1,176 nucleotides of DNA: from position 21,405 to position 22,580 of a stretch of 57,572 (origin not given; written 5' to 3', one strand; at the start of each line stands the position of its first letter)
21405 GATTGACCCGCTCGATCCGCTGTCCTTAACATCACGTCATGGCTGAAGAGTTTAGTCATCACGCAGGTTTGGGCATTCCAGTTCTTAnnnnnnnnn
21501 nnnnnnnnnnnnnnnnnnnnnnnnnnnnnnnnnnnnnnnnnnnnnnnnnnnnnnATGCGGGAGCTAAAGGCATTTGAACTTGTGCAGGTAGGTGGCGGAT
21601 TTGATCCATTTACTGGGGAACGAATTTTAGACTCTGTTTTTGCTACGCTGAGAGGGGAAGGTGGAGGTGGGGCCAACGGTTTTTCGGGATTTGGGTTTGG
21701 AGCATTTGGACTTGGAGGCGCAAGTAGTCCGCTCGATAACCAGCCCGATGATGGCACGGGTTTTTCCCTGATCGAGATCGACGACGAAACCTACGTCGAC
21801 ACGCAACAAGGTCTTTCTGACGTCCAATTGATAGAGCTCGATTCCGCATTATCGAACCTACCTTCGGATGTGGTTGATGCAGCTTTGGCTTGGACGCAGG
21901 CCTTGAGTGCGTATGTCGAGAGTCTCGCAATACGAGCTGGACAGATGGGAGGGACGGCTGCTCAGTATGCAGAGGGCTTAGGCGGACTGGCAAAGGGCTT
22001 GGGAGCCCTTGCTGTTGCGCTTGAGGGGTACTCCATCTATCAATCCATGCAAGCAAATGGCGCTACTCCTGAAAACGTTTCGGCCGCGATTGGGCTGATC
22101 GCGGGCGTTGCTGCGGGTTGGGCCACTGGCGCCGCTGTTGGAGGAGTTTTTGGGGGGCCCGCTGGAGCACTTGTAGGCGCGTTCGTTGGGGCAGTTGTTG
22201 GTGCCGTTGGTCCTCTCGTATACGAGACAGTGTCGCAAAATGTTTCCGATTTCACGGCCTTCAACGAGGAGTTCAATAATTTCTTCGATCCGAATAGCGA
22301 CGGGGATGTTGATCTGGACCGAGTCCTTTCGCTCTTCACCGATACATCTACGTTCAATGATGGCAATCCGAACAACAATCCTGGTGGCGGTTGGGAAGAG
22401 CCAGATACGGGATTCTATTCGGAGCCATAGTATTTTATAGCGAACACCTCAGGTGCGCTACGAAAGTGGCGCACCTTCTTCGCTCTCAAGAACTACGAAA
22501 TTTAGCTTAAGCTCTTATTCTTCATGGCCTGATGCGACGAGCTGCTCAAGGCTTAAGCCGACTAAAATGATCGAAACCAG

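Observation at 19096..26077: Island-borne type-I-secretion bacteriocin-like system with non-canonical parts (large glycine-zipper substrate, S9 peptidase lipoprotein, Zn-ribbon membrane protein)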

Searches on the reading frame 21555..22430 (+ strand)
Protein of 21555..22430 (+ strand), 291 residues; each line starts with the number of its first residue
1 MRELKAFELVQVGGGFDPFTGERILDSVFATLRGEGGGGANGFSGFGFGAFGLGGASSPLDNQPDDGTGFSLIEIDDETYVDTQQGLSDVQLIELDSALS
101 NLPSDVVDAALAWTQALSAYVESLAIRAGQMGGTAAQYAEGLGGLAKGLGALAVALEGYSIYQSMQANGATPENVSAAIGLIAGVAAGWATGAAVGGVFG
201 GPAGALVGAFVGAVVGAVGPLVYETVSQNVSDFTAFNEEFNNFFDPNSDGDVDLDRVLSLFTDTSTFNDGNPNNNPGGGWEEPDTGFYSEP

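Call 3: search_protein_families(library=pfam, proteins=[window:21555-22430:+], max_evalue=0.01)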
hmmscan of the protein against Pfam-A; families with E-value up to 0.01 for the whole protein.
window:21555-22430:+ (291 aa): 0 families

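Call 6: search_protein_families(library=ncbifam, proteins=[window:21555-22430:+], max_evalue=0.01)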
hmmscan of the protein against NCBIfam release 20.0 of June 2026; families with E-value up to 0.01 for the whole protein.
window:21555-22430:+ (291 aa): 0 families

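Call 8: find_homologous_proteins(query=window:21555-22430:+, max_evalue=0.001)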
Query window:21555-22430:+ (291 aa): 1 proteins with E <= 0.001 among 8000 candidates.
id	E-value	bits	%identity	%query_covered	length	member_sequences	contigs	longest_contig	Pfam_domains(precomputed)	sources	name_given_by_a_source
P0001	2.3e-182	623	100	100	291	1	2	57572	-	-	-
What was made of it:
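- Tried and rejected: A word-indexed search with the toxin returned only itself (call 8).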

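Call 12: find_encoding_contigs(protein=P0001, flank=10000)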
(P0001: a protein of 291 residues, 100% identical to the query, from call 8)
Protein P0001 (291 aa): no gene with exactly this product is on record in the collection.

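Call 16: search_protein_representatives(protein=window:21555-22430:+)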
Query: 291 residues. Proteins with E-value up to 0.001 (for the whole library): 22; up to 1e-10: 1; up to 1e-30: 1. The best 22 are listed.
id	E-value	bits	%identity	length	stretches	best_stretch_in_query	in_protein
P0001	7.4e-183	623.2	100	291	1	1-291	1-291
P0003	4.1e-08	49.7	27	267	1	2-233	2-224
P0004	2.7e-07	46.9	38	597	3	175-249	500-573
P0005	6.3e-07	45.8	43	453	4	169-227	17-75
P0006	4.1e-06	43.1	47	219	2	185-237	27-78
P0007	6.2e-06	42.5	32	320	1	1-257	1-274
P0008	2.1e-05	40.7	38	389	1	133-232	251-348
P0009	2.4e-05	40.6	31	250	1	99-236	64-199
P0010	4.7e-05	39.6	33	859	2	140-233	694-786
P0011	5.1e-05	39.5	46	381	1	144-219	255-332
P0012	8.4e-05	38.8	43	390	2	172-236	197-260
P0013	9.7e-05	38.6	49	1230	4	184-225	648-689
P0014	1.2e-04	38.2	32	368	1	144-246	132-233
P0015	1.3e-04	38.2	42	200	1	139-224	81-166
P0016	1.7e-04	37.8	29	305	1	82-225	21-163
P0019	4.1e-04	36.5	42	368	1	132-225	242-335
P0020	6.1e-04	36.0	32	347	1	129-224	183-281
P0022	8.4e-04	35.5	39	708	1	149-233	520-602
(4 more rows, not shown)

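Call 18: find_encoding_contigs(protein=P0003, flank=10000)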
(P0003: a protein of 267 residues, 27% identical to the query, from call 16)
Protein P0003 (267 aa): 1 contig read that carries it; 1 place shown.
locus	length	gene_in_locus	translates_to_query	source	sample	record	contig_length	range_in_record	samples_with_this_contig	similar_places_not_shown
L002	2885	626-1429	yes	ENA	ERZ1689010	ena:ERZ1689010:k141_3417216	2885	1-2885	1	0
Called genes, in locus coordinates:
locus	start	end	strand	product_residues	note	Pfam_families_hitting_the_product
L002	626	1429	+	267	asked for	-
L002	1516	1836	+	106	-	-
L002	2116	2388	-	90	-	-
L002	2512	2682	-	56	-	-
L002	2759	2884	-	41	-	?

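Call 19: find_encoding_contigs(protein=P0007, flank=10000)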
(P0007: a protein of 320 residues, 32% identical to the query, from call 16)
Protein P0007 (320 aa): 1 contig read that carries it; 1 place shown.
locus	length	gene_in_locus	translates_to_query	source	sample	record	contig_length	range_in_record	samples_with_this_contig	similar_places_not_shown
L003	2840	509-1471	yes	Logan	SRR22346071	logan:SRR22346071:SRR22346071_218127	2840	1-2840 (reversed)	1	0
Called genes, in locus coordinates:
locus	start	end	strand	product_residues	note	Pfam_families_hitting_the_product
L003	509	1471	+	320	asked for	-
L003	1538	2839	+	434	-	?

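Call 31: search_protein_families(library=pfam, proteins=[P0008, P0009, P0010, P0011, P0012, P0013, P0014, P0019, P0020, P0022], max_evalue=0.01)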
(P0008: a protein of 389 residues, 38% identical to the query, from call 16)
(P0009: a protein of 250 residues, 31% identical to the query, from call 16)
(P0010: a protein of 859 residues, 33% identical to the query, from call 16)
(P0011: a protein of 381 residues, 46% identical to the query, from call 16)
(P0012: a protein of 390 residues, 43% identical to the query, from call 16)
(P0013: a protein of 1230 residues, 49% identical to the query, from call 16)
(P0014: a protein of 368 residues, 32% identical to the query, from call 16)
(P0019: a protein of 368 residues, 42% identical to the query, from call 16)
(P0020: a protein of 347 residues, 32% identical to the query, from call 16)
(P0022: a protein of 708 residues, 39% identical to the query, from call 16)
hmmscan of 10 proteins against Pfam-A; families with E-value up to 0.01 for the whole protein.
P0008 (389 aa): 2 families
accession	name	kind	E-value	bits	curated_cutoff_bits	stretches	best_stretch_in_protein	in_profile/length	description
PF13488.11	Gly-zipper_Omp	-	1.5e-06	28.5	25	1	303-344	2-44/46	Glycine zipper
PF06013.18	WXG100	-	3.8e-06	27.5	27.3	1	9-84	5-79/86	Proteins of 100 residues with WXG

P0009 (250 aa): 4 families
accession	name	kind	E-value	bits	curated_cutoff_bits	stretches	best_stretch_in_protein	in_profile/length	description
PF05433.20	Rick_17kDa_Anti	-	0.00042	20.6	24.2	1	149-181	5-38/43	Glycine zipper 2TM domain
PF13488.11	Gly-zipper_Omp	-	0.00045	20.5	25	1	146-181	2-34/46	Glycine zipper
PF14362.11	DUF4407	-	0.0062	16.3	31.3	0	143-206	22-86/297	Domain of unknown function (DUF4407)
PF13441.11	Gly-zipper_YMGG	-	0.0086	16.2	28.9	0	144-181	4-38/45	YMGG-like Gly-zipper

P0010 (859 aa): 0 families

P0011 (381 aa): 2 families
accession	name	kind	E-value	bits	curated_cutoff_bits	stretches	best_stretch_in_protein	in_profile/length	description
PF13441.11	Gly-zipper_YMGG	-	4.7e-05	23.5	28.9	1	289-333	3-44/45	YMGG-like Gly-zipper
PF13488.11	Gly-zipper_Omp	-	5e-05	23.6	25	1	296-332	2-39/46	Glycine zipper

P0012 (390 aa): 3 families
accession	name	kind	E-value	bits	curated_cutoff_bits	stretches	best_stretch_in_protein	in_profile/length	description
PF11181.13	YflT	-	5.5e-07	30.5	26.2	1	4-66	2-67/99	Heat induced stress protein YflT domain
PF13488.11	Gly-zipper_Omp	-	4.1e-05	23.8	25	1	209-248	2-43/46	Glycine zipper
PF13441.11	Gly-zipper_YMGG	-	0.00036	20.6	28.9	2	205-245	2-44/45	YMGG-like Gly-zipper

P0013 (1230 aa): 7 families
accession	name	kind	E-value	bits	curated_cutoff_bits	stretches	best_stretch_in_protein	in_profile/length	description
PF13441.11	Gly-zipper_YMGG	-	1.3e-23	82.8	28.9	4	698-737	3-43/45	YMGG-like Gly-zipper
PF20155.4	TMP_3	-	1.2e-17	64.7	41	1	106-267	19-185/192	Tape measure protein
PF13488.11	Gly-zipper_Omp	-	1.5e-15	57.3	25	3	596-631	1-37/46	Glycine zipper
PF13436.11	Gly-zipper_OmpA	-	2.7e-07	30.7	27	1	597-631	3-42/44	Glycine-zipper domain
PF04513.17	Baculo_PEP_C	-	1.9e-06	28.4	38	1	991-1107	18-136/140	Baculovirus polyhedron envelope protein, PEP, C terminus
PF05433.20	Rick_17kDa_Anti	-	0.00094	19.5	24.2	0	596-629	1-39/43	Glycine zipper 2TM domain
PF05478.16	Prominin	-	0.0034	16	34.3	0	1023-1119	320-416/799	Prominin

P0014 (368 aa): 5 families
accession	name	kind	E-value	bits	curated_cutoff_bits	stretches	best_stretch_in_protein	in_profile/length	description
PF02382.20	RTX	-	0.00012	22.3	26.8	1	165-249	77-170/311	N-terminal domain in RTX protein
PF13488.11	Gly-zipper_Omp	-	0.00018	21.8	25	1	173-212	2-42/46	Glycine zipper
PF20721.2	C19orf12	-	0.0015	18.8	30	1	178-217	49-88/163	C19orf12-like protein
PF21724.2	DUF6861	-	0.0025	17.8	28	1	166-257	47-137/194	Family of unknown function (DUF6861)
PF04888.17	SseC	-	0.0079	16.2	30.2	1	175-266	131-218/312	Secretion system effector C (SseC) like family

P0019 (368 aa): 0 families

P0020 (347 aa): 3 families
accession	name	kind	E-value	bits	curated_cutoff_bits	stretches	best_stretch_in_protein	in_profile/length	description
PF20721.2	C19orf12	-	5.8e-05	23.4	30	1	229-316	35-120/163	C19orf12-like protein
PF11981.13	DUF3482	-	0.0026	17.6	29.2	1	239-299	152-211/293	Domain of unknown function (DUF3482)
PF13488.11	Gly-zipper_Omp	-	0.0027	18.1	25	1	241-275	2-37/46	Glycine zipper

P0022 (708 aa): 0 families
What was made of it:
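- The core is shared with WXG100-fused proteins of polymorphic-toxin architecture (calls 16, 31).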

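Call 47: find_homologous_proteins(query=L003:1538-2839:+, max_evalue=0.001)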
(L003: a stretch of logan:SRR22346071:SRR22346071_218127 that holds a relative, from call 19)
Query L003:1538-2839:+: 8000 candidates shared short words with the query, none scored E <= 0.001.
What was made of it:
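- Tried and rejected: With the L003 lipoprotein fragment it returned nothing (call 47).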

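Call 50: find_related_loci(query=A4, collection=metagenome_contigs, flank=10000)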
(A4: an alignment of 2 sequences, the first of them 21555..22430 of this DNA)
Query A4 (291 aa) in metagenome_contigs; peptide patterns used: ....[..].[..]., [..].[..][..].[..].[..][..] (x = any residue, [..] = any of these).
451 stretches matched a pattern, but none encodes a relative of the query by tblastn (E <= 1e-3).

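Call 51: search_protein_families(library=pfam, proteins=[L003:1538-2839:+, L002:1516-1836:+], max_evalue=0.05)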
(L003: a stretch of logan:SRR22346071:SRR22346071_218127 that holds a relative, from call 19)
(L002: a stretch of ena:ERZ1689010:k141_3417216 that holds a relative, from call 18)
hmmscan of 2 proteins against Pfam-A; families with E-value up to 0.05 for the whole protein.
L003:1538-2839:+ (434 aa): 0 families

L002:1516-1836:+ (106 aa): 9 families
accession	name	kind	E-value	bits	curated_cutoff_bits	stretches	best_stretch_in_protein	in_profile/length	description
PF09723.15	Zn_ribbon_8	-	0.00042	20.7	34.4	1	5-31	8-33/41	Zinc ribbon domain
PF07503.17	zf-HYPF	-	0.0028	17.9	23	1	5-36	2-33/34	HypF finger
PF03884.20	YacG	-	0.0031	17.6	25.5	0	4-22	2-20/52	DNA gyrase inhibitor YacG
PF24460.1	DUF7575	-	0.0042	16.9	28.5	0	25-31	4-10/28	Domain of unknown function (DUF7575)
PF17283.8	Zn_ribbon_SprT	-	0.0086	16.5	28.1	1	4-34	6-34/38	SprT-like zinc ribbon domain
PF22289.1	DmmA-like_C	-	0.015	15.6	27.4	1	5-37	4-31/44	Dimethylamine monooxygenase subunit DmmA-like, C-terminal domain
PF23548.1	Zn_ribbon_FGT1_2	-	0.016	15.3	27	0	26-37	22-33/35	FORGETTER1 second zinc ribbon domain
PF13248.11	Zn_ribbon_3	-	0.028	14.3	27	0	27-32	5-10/26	zinc-ribbon domain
PF00096.32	zf-C2H2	-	0.043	14.7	25.2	0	4-15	2-13/23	Zinc finger, C2H2 type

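Call 55: search_solved_structures(query=window:21555-22430:+, max_evalue=10)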
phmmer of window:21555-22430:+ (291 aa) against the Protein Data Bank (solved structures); distinct sequences matched with E-value up to 10: 5.
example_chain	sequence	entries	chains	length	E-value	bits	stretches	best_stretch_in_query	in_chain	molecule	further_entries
6thk_A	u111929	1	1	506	0.0064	19.4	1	138-218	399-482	Pyocin S5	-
8wh7_A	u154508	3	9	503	0.25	14.2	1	159-235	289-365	Hemagglutinin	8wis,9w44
5tpq_A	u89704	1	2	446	0.37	13.6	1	134-194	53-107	Alkaline phosphatase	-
4yr1_A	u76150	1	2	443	0.38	13.6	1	134-194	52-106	Alkaline phosphatase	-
2mlf_C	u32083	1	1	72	6.1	9.7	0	242-262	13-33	Troponin C, slow skeletal and cardiac muscles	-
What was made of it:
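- The single sequence hits pyocin S5 first (call 55).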

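Call 56: search_solved_structures(query=A1, max_evalue=10, show_alignments=2)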
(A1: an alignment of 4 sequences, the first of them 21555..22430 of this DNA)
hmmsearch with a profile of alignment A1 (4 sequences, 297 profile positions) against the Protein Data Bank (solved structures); distinct sequences matched with E-value up to 10: 16.
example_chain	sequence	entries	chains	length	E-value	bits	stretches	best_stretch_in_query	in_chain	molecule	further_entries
8iom_A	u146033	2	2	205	7.5e-06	28.9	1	90-226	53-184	Colicin 1B | Colicin Ib protein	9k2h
6thk_A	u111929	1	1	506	0.0012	21.7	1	138-221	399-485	Pyocin S5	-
2i88_A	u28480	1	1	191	0.028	17.2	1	95-186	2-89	Colicin-E1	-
1cii_A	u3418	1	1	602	0.08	15.7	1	114-223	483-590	COLICIN IA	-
6rn2_A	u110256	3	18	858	0.27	14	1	77-188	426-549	Chaperone protein ClpB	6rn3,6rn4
4d2q_A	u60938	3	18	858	0.27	14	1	77-188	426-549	CLPB | CHAPERONE PROTEIN CLPB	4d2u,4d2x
5ofo_C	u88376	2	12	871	0.27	13.9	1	77-188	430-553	Chaperone protein ClpB,ATP-dependent Clp protease ATP-binding subunit ClpA,Chaperone prote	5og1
4ciu_A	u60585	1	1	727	0.37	13.5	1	77-188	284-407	CHAPERONE PROTEIN CLPB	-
8ui7_A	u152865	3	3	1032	0.81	12.4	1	13-84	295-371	ATPase family AAA domain-containing protein 5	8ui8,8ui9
3x44_A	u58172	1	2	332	0.87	12.3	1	160-200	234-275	O-ureido-L-serine synthase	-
3x43_A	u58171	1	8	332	0.87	12.3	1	160-200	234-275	O-ureido-L-serine synthase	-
8vd6_A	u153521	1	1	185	1.2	11.8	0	136-181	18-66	CAP REPEAT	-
1y69_8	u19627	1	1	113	2.7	10.7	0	69-107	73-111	Ribosome-recycling factor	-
3sjb_C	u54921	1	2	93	3.1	10.5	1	76-118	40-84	Golgi to ER traffic protein 1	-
4zry_B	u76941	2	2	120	5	9.8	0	117-172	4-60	Keratin, type II cytoskeletal 1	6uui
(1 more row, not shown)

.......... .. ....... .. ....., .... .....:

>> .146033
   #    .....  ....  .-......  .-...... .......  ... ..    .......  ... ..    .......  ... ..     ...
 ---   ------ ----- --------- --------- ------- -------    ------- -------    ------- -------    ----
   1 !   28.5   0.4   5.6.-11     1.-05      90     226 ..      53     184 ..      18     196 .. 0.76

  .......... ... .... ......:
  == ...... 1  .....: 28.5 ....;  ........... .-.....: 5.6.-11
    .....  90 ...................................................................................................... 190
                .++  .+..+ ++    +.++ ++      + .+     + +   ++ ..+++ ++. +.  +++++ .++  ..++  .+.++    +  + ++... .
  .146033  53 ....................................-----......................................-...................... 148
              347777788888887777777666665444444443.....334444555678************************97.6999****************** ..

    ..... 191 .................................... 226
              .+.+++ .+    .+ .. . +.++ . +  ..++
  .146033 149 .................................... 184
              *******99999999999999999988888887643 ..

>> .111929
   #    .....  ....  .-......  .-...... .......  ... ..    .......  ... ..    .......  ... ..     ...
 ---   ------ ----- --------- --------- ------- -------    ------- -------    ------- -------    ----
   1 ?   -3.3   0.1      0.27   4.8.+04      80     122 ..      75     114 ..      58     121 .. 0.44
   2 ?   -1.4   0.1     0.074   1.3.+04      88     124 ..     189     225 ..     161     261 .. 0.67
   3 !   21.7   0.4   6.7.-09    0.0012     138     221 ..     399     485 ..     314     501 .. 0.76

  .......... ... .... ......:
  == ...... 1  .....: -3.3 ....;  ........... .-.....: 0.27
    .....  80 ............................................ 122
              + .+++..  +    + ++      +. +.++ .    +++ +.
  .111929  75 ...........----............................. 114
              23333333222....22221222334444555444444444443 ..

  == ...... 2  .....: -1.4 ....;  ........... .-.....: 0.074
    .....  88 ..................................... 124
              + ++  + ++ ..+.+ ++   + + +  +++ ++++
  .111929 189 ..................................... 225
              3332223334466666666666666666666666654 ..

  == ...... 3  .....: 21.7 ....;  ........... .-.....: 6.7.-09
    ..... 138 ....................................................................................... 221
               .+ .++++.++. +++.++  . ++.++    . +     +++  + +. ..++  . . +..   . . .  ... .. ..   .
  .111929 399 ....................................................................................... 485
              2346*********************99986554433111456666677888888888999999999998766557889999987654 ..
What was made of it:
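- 21969..22208 (+): Colicin-like segment of the toxin (residues 139-218: LAKGLG…GY.IY helix plus Gly/Ala hairpin with a GGP turn). Family profile against PDB: colicin Ib 7.5e-6, pyocin S5 1.2e-3, colicin E1 0.028, colicin Ia 0.08 (call 56).
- The family profile hits colicin Ib, pyocin S5, colicin E1 and colicin Ia as the top four of 177,635 PDB sequences (call 56).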

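Call 58: search_protein_families(library=pfam, alignment_id=A1, max_evalue=10)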
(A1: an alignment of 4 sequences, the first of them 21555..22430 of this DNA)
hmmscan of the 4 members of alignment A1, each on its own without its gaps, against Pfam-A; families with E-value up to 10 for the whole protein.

A. member 1, window:21555-22430:+ (291 aa): 4 families
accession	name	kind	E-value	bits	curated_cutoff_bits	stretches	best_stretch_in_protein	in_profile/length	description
PF01024.24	Colicin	-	0.021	15.1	23.4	1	139-218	91-173/185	Colicin pore forming domain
PF02382.20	RTX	-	0.14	12.2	26.8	1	165-247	70-154/311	N-terminal domain in RTX protein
PF11981.13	DUF3482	-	0.35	10.6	29.2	1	180-221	150-194/293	Domain of unknown function (DUF3482)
PF18898.5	DUF5654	-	1.4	9.4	23.8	1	109-138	21-47/71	Family of unknown function (DUF5654)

B. families by the number of members that match (of 4 scanned): 16 families
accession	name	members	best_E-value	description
PF20721.2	C19orf12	2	0.4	C19orf12-like protein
PF05433.20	Rick_17kDa_Anti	1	0.00042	Glycine zipper 2TM domain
PF13488.11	Gly-zipper_Omp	1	0.00045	Glycine zipper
PF14362.11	DUF4407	1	0.0062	Domain of unknown function (DUF4407)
PF13441.11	Gly-zipper_YMGG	1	0.0086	YMGG-like Gly-zipper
PF01024.24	Colicin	1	0.021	Colicin pore forming domain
PF16810.10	RXLR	1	0.026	RXLR phytopathogen effector protein, Avirulence activity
PF17508.7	MccV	1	0.073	Microcin V bacteriocin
PF04306.18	DUF456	1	0.12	Protein of unknown function (DUF456)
PF02382.20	RTX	1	0.14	N-terminal domain in RTX protein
PF13572.11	DUF4134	1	0.16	Domain of unknown function (DUF4134)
PF06897.17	DUF1269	1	0.28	Protein of unknown function (DUF1269)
PF11981.13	DUF3482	1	0.35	Domain of unknown function (DUF3482)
PF10439.15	Bacteriocin_IIc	1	0.41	Bacteriocin class II with double-glycine leader peptide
PF05818.17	TraT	1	0.55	Enterobacterial TraT complement resistance protein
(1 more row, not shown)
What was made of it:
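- On Pore-forming colicins (Pfam PF01024): PF01024 is the top hit, but at 15.1 bits against a 23.4 cut-off (call 58).
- The top Pfam match is the colicin pore-forming domain (call 58). Pfam PF01024 scores 15.1 bits against a 23.4 cut-off (call 58). Relatives hit Pfam glycine-zipper models weakly (calls 31, 58). The top database similarities are colicin pore domains (calls 55, 56, 58).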
